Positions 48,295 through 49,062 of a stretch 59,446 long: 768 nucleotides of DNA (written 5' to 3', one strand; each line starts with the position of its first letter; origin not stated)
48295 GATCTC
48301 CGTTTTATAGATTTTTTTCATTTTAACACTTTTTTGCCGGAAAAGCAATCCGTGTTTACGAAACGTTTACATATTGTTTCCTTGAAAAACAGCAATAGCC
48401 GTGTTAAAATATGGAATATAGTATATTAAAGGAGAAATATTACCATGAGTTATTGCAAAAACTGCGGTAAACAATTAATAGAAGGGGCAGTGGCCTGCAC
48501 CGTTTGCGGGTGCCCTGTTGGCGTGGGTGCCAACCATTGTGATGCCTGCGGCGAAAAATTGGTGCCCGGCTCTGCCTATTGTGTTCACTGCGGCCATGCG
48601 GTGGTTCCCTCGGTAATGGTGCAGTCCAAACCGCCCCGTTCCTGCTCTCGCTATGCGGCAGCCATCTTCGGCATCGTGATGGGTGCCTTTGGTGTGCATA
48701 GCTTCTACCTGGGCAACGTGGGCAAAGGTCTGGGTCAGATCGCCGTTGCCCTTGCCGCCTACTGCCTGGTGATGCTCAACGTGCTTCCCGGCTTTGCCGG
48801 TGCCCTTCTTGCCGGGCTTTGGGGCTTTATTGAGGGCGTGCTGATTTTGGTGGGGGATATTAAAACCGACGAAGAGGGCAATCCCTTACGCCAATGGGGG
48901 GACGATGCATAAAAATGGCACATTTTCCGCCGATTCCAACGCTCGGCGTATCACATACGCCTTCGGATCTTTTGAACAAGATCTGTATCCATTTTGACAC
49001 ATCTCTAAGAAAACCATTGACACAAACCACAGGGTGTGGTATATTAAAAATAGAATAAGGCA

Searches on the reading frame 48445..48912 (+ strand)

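Call 36: search_protein_families(library=pfam, proteins=[window:48445-48912:+])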
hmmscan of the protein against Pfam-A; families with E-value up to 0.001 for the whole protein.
window:48445-48912:+ (155 aa): 4 families
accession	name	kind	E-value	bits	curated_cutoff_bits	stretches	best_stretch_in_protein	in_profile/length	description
PF13240.11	Zn_Ribbon_1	-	3.2e-09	36.7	25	2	3-25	1-23/23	zinc-ribbon domain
PF05154.21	TM2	-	1.2e-05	25.9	27.9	1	68-105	4-40/51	TM2 domain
PF12773.13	DZR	-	1.6e-05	25.4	27.3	0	3-36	14-45/45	Double zinc ribbon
PF18912.6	DZR_2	-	0.001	19.3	27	0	17-53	9-46/56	Double zinc ribbon domain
